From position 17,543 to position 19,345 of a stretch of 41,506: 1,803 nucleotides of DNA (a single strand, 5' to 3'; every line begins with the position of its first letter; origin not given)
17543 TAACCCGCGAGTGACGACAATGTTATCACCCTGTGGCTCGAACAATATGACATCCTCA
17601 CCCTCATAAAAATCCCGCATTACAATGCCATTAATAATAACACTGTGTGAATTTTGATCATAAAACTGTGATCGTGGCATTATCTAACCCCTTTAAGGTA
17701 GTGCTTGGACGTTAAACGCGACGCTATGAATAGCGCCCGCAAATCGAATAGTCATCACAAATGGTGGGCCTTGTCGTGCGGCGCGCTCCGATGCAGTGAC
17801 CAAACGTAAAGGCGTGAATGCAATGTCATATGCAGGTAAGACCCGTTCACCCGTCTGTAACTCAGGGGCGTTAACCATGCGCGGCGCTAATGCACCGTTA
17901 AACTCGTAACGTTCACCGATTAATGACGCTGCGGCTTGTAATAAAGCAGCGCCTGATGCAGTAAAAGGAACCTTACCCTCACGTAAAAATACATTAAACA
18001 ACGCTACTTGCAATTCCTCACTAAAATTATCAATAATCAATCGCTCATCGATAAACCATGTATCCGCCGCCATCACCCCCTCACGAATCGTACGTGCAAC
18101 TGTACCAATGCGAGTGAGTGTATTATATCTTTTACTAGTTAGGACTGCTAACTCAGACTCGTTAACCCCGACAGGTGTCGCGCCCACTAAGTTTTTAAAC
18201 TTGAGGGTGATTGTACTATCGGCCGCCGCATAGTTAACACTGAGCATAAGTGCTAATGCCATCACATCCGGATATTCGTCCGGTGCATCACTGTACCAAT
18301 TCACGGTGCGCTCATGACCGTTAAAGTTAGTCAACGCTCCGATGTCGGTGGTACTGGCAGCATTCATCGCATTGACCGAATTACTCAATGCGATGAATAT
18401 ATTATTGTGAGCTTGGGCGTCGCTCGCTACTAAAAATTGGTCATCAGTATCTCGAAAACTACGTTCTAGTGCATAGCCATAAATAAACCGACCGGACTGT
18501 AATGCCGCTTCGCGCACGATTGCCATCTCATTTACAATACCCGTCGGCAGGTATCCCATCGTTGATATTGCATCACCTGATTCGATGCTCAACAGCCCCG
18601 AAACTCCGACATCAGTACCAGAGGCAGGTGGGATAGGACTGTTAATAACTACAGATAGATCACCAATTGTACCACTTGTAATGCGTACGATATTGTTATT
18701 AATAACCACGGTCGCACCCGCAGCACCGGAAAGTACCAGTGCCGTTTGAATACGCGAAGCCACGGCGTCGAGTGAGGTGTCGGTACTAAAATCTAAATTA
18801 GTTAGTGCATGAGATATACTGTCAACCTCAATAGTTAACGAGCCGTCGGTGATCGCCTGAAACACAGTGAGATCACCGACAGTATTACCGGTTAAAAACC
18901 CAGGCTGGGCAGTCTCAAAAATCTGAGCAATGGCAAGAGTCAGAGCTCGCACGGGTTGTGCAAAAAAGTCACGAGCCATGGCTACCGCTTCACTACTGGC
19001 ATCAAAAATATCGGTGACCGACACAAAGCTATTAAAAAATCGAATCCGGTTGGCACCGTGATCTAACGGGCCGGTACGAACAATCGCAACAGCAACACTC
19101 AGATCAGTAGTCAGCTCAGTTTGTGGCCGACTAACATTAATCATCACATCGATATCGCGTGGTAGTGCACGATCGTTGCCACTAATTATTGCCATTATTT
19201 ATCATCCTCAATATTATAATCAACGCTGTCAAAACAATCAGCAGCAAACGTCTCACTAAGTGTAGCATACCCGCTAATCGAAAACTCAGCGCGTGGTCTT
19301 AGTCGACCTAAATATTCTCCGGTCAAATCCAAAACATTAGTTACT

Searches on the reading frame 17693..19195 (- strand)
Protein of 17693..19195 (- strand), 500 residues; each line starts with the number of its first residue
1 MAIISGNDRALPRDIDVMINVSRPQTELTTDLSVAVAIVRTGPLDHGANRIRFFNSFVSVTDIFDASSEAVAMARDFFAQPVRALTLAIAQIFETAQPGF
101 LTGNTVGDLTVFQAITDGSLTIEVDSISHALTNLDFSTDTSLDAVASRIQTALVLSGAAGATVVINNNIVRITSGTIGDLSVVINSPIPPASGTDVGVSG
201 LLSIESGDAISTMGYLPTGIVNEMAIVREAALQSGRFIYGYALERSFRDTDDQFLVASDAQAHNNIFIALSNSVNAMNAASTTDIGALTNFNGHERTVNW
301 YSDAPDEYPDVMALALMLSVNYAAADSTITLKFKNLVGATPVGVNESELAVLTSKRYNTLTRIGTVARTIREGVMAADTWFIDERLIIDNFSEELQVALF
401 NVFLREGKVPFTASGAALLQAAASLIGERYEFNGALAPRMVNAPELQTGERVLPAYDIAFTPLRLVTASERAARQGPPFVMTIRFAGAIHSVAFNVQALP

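Call 81: search_dna_similar(query=window:17693-19195:-, collection=phages, mode=protein, max_rows=12, max_evalue=0.00001)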
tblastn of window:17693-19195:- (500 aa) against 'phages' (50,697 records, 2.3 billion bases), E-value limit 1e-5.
Records with a match: 272; places in all: 274; records where one place covers at least 80% of the query: 80.
Best place of each record, by identity: <60% 272.
By first word of the organism name: Escherichia 53; Klebsiella 52; Salmonella 40; Erwinia 24; Aeromonas 22; Vibrio 16; Yersinia 9; Acinetobacter 7; Burkholderia 6; Shewanella 5; and 23 more.
By host as written in the record: Escherichia coli 30; Klebsiella pneumoniae 27; - 19; Erwinia amylovora 16; Salmonella enterica subsp. enterica serovar Enteritidis PT1 14; Yersinia pseudotuberculosis 8; Escherichia sp. 6; Salmonella enterica 5; and 97 more.
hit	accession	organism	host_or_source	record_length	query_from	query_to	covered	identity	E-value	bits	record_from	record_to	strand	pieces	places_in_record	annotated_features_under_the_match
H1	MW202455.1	Caudoviricetes sp.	Manatee Spring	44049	48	496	90%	32.3%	2e-38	155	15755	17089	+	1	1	hypothetical protein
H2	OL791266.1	Phage WC36-2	-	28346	7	491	97%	29.0%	7e-26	117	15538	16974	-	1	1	record has no annotation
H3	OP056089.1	Vibrio phage vB_VpaM_VPs20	Vibrio parahaemolyticus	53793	48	492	89%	30.9%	8e-33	139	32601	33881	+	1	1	tail sheath protein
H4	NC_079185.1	Vibrio phage vB_VpaM_VPs20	Vibrio parahaemolyticus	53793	48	492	89%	30.9%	8e-33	139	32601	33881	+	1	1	tail sheath protein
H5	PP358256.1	Ralstonia phage PY059YO380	Ralstonia solanacearum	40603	46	492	89%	29.7%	2e-32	137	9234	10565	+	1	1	hypothetical protein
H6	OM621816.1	Edwardsiella phage vB_EpM_ZHS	Edwardsiella piscicida EIB202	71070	50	490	88%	29.7%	6e-23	108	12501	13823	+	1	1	tail sheath protein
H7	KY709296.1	Shewanella phage SppYZU05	Shewanella putrefaciens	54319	15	492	96%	27.4%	1e-17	92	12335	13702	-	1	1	hypothetical protein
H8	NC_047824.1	Shewanella phage SppYZU05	Shewanella putrefaciens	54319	15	492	96%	27.4%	1e-17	92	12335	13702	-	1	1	tail sheath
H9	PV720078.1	Aeromonas phage PAGF2_10BT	Aeromonas hydrophila GDG24F2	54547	15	492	96%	26.5%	1e-21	105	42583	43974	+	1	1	tail sheath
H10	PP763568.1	Aeromonas phage phiA050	Aeromonas hydrophila A050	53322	51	480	86%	29.5%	3e-20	100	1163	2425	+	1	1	hypothetical protein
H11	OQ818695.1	Erwinia phage Berlingot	Erwinia amylovora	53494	47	442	79%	31.9%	2e-26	119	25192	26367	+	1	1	tail sheath protein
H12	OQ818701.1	Erwinia phage Nougat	Erwinia amylovora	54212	47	442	79%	31.9%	2e-26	119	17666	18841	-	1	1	tail sheath protein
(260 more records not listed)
